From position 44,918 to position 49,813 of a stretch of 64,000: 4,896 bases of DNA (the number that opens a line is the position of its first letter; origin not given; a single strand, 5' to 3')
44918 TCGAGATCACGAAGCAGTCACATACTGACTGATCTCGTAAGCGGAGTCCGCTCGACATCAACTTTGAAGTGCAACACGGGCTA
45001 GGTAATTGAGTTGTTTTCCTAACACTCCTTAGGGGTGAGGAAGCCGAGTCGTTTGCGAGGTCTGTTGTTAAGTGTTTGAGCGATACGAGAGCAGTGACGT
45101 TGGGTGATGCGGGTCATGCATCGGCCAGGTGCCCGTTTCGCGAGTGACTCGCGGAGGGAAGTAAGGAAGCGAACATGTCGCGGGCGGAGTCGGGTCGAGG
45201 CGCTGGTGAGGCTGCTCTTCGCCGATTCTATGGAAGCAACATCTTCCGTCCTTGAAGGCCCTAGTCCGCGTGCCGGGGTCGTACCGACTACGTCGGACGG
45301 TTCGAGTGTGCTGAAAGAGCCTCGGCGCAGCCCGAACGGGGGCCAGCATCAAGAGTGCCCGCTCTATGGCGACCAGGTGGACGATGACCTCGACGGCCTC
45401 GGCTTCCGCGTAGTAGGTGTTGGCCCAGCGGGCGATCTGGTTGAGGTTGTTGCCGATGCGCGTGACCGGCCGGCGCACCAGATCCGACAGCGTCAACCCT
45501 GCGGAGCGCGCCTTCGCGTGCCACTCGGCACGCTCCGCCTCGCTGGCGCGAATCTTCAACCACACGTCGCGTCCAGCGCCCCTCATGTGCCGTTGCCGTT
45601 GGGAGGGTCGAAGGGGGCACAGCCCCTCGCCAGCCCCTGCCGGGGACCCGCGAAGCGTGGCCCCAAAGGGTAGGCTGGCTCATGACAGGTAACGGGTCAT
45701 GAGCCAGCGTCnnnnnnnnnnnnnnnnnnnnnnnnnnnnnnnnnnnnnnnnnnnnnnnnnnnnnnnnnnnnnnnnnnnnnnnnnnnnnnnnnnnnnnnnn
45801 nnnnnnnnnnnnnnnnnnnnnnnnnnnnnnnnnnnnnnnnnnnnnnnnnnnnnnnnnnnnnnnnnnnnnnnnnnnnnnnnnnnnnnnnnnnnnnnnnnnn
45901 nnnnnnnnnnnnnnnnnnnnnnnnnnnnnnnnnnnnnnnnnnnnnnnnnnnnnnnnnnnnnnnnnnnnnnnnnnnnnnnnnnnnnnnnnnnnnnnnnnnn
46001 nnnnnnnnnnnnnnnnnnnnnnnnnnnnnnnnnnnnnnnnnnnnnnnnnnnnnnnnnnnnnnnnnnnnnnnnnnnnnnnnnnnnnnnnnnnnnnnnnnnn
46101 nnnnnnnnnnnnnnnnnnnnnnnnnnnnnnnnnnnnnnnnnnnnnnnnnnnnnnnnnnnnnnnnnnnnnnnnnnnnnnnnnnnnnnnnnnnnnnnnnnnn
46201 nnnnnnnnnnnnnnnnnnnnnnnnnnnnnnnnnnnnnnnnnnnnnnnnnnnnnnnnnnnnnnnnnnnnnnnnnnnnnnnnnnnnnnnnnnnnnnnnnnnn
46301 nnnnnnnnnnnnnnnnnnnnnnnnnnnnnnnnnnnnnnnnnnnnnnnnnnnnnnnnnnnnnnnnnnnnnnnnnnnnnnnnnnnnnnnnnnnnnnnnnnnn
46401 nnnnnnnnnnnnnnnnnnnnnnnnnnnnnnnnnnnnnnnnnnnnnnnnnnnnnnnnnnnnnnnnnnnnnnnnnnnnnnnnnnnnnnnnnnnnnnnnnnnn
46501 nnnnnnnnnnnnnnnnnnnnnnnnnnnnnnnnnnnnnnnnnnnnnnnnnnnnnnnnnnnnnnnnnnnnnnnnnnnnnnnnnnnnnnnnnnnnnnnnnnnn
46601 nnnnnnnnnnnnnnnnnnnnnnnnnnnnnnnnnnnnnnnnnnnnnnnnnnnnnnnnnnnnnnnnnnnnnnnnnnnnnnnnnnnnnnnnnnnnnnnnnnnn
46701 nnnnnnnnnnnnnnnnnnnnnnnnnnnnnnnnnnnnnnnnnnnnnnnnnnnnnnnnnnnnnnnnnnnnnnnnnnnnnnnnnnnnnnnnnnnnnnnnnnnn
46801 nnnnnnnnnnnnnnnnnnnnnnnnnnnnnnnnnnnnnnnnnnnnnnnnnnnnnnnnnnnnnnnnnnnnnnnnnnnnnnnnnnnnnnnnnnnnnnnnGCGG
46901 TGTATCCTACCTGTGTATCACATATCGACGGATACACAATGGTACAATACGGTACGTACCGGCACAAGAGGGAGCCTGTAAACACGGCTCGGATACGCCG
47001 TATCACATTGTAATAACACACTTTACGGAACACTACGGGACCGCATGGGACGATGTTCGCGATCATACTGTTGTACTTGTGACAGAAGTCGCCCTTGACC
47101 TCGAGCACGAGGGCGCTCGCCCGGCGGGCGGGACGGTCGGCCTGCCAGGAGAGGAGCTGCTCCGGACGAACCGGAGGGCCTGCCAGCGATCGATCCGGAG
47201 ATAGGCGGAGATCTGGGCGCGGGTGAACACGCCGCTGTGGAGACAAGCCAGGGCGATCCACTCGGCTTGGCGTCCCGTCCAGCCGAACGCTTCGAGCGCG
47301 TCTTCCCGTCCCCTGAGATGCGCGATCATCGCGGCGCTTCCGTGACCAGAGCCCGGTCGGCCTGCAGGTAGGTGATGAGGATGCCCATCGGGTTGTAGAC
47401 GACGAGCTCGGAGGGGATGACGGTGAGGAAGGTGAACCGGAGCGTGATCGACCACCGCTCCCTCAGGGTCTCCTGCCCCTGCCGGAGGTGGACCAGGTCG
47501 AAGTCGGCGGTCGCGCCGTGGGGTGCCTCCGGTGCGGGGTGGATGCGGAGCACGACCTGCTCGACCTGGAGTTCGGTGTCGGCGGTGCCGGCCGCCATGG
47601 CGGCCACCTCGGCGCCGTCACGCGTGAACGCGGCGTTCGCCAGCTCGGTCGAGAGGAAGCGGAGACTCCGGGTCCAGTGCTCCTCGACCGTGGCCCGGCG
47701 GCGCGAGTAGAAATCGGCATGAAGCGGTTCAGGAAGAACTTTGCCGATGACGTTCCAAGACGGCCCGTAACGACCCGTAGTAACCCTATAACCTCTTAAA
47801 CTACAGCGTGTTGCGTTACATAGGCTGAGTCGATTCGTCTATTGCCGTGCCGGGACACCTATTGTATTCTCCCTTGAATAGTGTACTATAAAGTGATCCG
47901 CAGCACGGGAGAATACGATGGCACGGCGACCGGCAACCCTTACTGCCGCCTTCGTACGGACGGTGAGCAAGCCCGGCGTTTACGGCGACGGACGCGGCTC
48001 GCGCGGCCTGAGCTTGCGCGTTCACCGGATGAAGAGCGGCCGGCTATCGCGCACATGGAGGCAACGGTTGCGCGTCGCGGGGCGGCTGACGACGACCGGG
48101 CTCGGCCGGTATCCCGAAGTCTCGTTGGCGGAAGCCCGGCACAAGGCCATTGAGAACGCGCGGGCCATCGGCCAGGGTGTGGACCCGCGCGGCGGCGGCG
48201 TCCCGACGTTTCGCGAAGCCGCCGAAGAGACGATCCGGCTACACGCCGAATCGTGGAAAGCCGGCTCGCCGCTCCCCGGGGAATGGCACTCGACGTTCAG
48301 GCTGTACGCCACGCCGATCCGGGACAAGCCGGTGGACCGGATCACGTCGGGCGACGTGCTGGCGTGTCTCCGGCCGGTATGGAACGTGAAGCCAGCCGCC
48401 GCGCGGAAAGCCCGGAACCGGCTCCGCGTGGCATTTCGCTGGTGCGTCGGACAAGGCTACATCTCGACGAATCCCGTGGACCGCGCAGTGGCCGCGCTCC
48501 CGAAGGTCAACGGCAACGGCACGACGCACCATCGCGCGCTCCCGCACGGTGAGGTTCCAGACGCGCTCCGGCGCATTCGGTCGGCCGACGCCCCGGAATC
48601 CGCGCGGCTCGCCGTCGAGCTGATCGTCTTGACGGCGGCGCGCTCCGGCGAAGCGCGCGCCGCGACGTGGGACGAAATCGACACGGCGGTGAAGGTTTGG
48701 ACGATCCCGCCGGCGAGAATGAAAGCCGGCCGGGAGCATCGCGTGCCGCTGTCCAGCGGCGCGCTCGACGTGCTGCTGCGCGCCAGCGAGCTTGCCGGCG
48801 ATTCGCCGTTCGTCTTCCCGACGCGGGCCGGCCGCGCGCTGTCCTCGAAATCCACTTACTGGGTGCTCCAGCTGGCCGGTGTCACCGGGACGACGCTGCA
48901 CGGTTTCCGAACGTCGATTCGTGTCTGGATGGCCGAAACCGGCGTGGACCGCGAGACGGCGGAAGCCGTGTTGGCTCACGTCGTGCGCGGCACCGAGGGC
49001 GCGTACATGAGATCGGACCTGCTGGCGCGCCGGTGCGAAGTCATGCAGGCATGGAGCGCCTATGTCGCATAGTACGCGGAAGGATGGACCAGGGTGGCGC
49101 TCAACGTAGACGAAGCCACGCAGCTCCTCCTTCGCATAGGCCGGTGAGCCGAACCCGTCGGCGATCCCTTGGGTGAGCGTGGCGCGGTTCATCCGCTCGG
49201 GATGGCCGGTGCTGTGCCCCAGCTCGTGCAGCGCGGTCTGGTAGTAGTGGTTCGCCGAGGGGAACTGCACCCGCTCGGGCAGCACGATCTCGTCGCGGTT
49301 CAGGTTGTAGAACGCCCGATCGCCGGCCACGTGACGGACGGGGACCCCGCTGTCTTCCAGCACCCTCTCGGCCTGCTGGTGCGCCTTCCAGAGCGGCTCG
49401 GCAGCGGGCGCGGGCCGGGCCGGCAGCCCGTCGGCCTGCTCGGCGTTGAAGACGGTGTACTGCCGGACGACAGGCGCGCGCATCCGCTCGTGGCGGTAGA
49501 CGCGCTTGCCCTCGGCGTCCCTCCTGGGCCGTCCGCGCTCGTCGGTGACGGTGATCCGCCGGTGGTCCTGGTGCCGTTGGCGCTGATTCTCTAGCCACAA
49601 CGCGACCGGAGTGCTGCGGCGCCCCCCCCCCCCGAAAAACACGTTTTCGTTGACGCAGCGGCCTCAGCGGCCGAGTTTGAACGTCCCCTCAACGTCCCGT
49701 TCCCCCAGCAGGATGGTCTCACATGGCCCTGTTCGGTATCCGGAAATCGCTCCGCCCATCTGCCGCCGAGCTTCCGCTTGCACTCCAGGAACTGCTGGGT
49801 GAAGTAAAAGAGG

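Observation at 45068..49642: Remnant of integrative mobilizable element(s): mobC - int1 - hypothetical - int2 (divergent paralogue) - truncated ardC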

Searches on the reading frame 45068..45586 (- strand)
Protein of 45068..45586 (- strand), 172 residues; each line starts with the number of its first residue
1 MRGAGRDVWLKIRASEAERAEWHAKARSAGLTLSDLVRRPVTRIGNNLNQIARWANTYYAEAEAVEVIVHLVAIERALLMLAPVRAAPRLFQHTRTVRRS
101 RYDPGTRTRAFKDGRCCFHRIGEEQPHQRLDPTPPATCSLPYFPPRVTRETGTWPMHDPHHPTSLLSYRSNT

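Call 5: search_protein_families(library=pfam, proteins=[window:45068-45586:-], max_evalue=0.01)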
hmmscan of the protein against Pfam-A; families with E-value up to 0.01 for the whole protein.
window:45068-45586:- (172 aa): 2 families
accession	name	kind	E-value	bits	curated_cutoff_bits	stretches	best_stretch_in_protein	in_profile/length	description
PF05713.17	MobC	-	5.8e-11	43.1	23.2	1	41-78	4-42/45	Bacterial mobilisation protein (MobC)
PF21983.2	NikA-like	-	1.1e-08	35.5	27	1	6-39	3-36/72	Mobilization protein NikA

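Call 57: search_protein_families(library=ncbifam, proteins=[window:45068-45586:-], max_evalue=0.001)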
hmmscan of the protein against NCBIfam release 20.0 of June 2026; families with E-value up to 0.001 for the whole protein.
window:45068-45586:- (172 aa): 0 families

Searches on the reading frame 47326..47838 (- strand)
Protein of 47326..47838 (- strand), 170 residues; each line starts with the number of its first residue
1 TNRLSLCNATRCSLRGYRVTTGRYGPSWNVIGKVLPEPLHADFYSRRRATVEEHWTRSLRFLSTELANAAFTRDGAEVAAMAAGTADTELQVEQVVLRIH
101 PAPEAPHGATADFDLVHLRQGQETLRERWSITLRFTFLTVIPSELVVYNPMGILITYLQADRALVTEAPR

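Call 9: search_protein_families(library=pfam, proteins=[window:47326-47838:-], max_evalue=0.01)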
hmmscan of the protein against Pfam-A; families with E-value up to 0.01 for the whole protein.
window:47326-47838:- (170 aa): 0 families

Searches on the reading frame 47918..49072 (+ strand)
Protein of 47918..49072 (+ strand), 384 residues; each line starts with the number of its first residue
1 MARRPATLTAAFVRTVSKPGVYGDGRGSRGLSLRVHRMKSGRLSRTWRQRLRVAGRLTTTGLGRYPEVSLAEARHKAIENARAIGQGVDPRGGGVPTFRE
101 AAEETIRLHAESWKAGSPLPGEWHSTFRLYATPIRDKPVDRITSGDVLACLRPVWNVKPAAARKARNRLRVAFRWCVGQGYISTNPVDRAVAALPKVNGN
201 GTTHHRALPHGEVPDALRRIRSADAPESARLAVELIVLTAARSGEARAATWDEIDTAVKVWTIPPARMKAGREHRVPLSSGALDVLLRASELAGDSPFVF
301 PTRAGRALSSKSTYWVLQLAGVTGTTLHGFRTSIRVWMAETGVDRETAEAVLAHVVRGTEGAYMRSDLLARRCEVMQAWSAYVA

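Call 5: search_protein_families(library=pfam, proteins=[window:47918-49072:+], max_evalue=0.01)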
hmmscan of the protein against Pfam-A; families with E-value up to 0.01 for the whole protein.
window:47918-49072:+ (384 aa): 3 families
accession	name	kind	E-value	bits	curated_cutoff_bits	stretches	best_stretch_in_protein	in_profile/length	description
PF00589.27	Phage_integrase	-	1.1e-16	61.5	27.1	1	209-366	4-168/172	Phage integrase family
PF22022.2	Phage_int_M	-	2.8e-14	53.6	27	1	98-190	1-93/96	Phage integrase central domain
PF13356.12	Arm-DNA-bind_3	-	8.8e-14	51.9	27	1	8-91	1-77/83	Arm DNA-binding domain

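Call 11: find_encoding_contigs(protein=window:47918-49072:+, flank=10000, max_places=6)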
Protein window:47918-49072:+ (384 aa): no gene with exactly this product is on record in the collection.

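Call 22: find_homologous_proteins(query=window:47918-49072:+)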
Query window:47918-49072:+ (384 aa): 2786 proteins with E <= 0.001 among 8000 candidates; the best 120 are listed.
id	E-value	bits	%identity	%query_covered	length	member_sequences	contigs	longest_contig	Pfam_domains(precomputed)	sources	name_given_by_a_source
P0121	1.2e-244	829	98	100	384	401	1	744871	PF22022.3,PF13356.13,PF00589.28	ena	-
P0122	1.6e-239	812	96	100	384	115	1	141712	PF22022.3,PF13356.13,PF00589.28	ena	-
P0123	7.9e-222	754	92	100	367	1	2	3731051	PF22022.3,PF13356.13,PF00589.28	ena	-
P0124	5.0e-219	745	92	100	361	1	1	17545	PF22022.3,PF13356.13,PF00589.28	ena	-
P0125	1.8e-214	730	97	89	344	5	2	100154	PF22022.3,PF13356.13,PF00589.28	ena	-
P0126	4.8e-207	706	96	87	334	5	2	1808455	PF22022.3,PF13356.13,PF00589.28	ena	-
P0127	2.2e-195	667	89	95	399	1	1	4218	PF22022.3,PF13356.13,PF00589.28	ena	-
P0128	1.5e-179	615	98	73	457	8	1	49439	PF22022.3,PF13356.13,PF00589.28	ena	-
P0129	1.3e-176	605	98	73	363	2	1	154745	PF22022.3,PF13356.13,PF00589.28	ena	-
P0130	2.7e-172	591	97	72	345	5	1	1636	PF22022.3,PF13356.13,PF00589.28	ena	-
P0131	2.0e-157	542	66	99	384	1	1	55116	PF22022.3,PF13356.13,PF00589.28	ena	-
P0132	2.3e-157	542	66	100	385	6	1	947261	PF22022.3,PF13356.13,PF00589.28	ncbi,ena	-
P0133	1.2e-156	540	82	57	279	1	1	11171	PF22022.3,PF13356.13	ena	-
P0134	1.2e-156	540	67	99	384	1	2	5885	PF22022.3,PF13356.13,PF00589.28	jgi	-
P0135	1.5e-156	539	67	99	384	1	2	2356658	PF22022.3,PF13356.13,PF00589.28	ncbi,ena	-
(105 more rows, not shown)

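Call 23: find_encoding_contigs(protein=P0121, flank=10000, max_places=4)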
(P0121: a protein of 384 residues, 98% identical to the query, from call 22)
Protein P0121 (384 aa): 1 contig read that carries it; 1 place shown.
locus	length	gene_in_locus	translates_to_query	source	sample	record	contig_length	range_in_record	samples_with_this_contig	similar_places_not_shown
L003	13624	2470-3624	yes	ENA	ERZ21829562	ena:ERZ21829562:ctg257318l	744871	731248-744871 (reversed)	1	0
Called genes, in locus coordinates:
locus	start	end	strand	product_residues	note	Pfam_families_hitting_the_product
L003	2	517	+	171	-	?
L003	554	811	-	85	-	-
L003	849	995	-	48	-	-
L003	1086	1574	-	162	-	PF05099:TerB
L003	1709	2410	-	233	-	PF16949:ABC_tran_2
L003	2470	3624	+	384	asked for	PF13356:Arm-DNA-bind_3, PF22022:Phage_int_M, PF00589:Phage_integrase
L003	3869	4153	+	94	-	-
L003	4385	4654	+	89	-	-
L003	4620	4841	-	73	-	-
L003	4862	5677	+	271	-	-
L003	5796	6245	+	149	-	PF01527:HTH_Tnp_1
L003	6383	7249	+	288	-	PF00665:rve, PF13683:rve_3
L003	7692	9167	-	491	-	PF11074:DUF2779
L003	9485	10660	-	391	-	-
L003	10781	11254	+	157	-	PF13551:HTH_29 (weak), PF13565:HTH_32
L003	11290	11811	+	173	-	PF13358:DDE_3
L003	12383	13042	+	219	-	-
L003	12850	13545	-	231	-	-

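Call 24: find_encoding_contigs(protein=P0123, flank=10000, max_places=4)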
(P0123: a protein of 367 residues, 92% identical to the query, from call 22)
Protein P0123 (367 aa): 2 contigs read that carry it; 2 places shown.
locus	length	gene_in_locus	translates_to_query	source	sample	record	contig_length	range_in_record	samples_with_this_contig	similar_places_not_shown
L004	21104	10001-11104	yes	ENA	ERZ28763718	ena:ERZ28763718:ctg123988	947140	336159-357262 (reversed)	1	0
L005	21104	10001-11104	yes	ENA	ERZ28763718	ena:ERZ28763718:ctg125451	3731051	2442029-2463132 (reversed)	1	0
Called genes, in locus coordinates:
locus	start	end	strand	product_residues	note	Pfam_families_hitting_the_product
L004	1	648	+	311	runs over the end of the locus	-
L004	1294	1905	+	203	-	PF13328:HD_4, PF01966:HD (weak)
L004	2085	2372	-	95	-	-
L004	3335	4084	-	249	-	PF13276:HTH_21, PF00665:rve, PF13683:rve_3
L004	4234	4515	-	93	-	PF01527:HTH_Tnp_1, PF13384:HTH_23 (weak)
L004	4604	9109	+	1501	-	PF22726:NCAB2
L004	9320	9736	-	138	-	-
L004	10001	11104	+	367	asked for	PF13356:Arm-DNA-bind_3, PF22022:Phage_int_M, PF00589:Phage_integrase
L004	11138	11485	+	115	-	PF00717:Peptidase_S24 (weak)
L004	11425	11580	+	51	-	-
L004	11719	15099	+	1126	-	PF02384:N6_Mtase, PF07669:Eco57I (weak), PF18135:Type_ISP_C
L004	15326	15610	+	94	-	PF10387:DUF2442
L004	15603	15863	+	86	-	PF13711:DUF4160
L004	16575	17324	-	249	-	PF13276:HTH_21, PF00665:rve, PF13683:rve_3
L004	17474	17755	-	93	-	PF01527:HTH_Tnp_1, PF13384:HTH_23 (weak)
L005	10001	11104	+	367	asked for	PF13356:Arm-DNA-bind_3, PF22022:Phage_int_M, PF00589:Phage_integrase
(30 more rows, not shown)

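Call 50: find_encoding_contigs(protein=P0122, flank=10000, max_places=6)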
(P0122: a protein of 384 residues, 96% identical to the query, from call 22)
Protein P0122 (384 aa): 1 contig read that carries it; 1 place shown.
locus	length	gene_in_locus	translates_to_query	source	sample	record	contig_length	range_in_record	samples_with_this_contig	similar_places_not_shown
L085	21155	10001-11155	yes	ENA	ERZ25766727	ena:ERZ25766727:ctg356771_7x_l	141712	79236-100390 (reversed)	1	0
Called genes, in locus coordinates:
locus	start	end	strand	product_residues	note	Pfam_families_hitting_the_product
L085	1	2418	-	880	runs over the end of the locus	PF05345:He_PIG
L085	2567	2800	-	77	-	PF05930:Phage_AlpA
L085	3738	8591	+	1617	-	PF00041:fn3, PF03160:Calx-beta, PF00028:Cadherin, PF00041:fn3, PF17803:Cadherin_4, PF17892:Cadherin_5, PF17963:Big_9, PF17803:Cadherin_4, +7 more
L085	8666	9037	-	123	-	-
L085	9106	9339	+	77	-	-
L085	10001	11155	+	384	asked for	PF13356:Arm-DNA-bind_3, PF22022:Phage_int_M, PF00589:Phage_integrase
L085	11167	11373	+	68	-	-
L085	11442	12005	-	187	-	-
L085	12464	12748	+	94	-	-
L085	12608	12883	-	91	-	-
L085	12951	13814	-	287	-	-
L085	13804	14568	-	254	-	-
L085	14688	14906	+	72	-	-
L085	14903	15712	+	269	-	PF00872:Transposase_mut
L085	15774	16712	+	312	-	PF12760:Zn_ribbon_IS1595 (weak), PF12762:DDE_Tnp_IS1595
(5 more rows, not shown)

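Call 51: find_encoding_contigs(protein=P0126, flank=10000, max_places=6)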
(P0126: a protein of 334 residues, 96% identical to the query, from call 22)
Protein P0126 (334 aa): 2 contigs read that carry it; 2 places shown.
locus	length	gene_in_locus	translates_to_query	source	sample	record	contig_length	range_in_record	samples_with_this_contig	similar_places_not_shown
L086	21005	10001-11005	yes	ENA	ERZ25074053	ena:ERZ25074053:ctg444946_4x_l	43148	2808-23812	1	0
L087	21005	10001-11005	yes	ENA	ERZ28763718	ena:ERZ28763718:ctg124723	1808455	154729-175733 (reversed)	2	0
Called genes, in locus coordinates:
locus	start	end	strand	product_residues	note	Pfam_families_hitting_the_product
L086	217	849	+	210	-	-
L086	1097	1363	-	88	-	PF04250:DUF429 (weak)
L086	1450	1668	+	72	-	-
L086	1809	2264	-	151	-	PF12762:DDE_Tnp_IS1595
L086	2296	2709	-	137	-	PF12760:Zn_ribbon_IS1595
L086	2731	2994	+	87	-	-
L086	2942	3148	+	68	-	-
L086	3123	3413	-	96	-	-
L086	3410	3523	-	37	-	-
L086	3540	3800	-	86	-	-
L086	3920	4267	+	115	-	-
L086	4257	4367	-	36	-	-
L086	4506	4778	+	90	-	-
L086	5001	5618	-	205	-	-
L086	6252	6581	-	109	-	PF05016:ParE_toxin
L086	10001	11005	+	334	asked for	PF13356:Arm-DNA-bind_3 (weak), PF22022:Phage_int_M, PF00589:Phage_integrase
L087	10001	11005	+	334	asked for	PF13356:Arm-DNA-bind_3 (weak), PF22022:Phage_int_M, PF00589:Phage_integrase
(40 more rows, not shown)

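Call 57: search_protein_families(library=ncbifam, proteins=[window:47918-49072:+], max_evalue=0.001)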
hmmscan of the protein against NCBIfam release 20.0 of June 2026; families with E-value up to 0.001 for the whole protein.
window:47918-49072:+ (384 aa): 1 family
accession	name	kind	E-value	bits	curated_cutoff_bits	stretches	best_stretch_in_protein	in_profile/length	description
NF007246.0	PRK09692.1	domain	3.2e-32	111.6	434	1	39-383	37-393/413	integrase domain-containing protein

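Call 73: find_encoding_contigs(protein=P0128, flank=6000, max_places=4)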
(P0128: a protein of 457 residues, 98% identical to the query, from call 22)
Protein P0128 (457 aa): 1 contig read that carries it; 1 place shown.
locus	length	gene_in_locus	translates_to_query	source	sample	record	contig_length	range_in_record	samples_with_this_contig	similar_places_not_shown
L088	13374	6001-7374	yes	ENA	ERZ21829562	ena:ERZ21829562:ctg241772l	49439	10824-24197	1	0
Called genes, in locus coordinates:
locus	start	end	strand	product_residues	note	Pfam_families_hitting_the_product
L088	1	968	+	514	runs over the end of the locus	PF01909:NTP_transf_2 (weak), PF18765:Polbeta, PF01420:Methylase_S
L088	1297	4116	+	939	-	PF04313:HSDR_N, PF04851:ResIII, PF18766:SWI2_SNF2, PF22679:T1R_D3-like, PF11867:T1RH-like_C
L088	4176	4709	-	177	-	PF27216:YopA_C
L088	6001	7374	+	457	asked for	PF13356:Arm-DNA-bind_3, PF22022:Phage_int_M, PF00589:Phage_integrase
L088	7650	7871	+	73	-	-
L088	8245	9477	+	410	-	PF13356:Arm-DNA-bind_3, PF22022:Phage_int_M, PF00589:Phage_integrase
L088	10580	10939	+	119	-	PF13518:HTH_28 (weak)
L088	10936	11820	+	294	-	PF13276:HTH_21, PF00665:rve, PF13683:rve_3, PF13333:rve_2 (weak)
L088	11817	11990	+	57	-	-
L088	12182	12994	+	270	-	PF00665:rve, PF13683:rve_3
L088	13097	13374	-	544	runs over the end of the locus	PF02776:TPP_enzyme_N, PF00205:TPP_enzyme_M, PF02775:TPP_enzyme_C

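Call 74: find_encoding_contigs(protein=P0125, flank=6000, max_places=4)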
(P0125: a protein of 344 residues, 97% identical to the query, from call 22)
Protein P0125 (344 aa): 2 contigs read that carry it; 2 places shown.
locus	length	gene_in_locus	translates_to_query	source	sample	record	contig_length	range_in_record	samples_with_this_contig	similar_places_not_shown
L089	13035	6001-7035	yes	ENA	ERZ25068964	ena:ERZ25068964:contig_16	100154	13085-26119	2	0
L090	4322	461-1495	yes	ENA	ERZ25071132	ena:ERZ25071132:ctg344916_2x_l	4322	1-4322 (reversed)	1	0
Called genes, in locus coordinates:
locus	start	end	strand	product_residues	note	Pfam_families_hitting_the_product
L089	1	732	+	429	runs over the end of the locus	PF00872:Transposase_mut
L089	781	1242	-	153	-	PF13276:HTH_21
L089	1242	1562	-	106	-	PF01527:HTH_Tnp_1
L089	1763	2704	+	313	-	PF05598:DUF772, PF01609:DDE_Tnp_1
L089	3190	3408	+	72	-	-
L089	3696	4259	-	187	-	PF05713:MobC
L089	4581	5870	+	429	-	PF00872:Transposase_mut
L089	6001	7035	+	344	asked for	PF13356:Arm-DNA-bind_3, PF22022:Phage_int_M, PF00589:Phage_integrase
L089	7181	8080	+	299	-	PF13384:HTH_23 (weak), PF00665:rve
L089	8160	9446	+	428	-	PF00872:Transposase_mut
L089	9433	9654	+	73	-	-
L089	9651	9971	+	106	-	PF01695:IstB_IS21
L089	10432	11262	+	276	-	PF01548:DEDD_Tnp_IS110, PF02371:Transposase_20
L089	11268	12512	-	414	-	PF00872:Transposase_mut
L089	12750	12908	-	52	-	-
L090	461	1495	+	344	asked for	PF13356:Arm-DNA-bind_3, PF22022:Phage_int_M, PF00589:Phage_integrase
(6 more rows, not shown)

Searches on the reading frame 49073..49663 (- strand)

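Call 5: search_protein_families(library=pfam, proteins=[window:49101-49598:-], max_evalue=0.01)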
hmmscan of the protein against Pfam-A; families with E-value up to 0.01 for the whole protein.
window:49101-49598:- (165 aa): 1 family
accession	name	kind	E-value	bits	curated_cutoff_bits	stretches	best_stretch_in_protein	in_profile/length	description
PF23811.1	DUF7183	-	0.0079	16.8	27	1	96-162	23-89/146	Domain of unknown function (DUF7183)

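Call 9: search_protein_families(library=pfam, proteins=[window:49073-49663:-], max_evalue=0.01)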
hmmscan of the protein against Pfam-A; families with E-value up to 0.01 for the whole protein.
window:49073-49663:- (197 aa): 1 family
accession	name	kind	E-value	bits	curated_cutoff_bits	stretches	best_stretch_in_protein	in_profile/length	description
PF18818.7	MPTase-PolyVal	-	2.1e-21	76.8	27.5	1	97-182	2-81/126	Zincin-like metallopeptidase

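Call 57: search_protein_families(library=ncbifam, proteins=[window:49073-49663:-], max_evalue=0.001)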
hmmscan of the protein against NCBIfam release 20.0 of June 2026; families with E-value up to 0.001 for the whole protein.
window:49073-49663:- (197 aa): 0 families
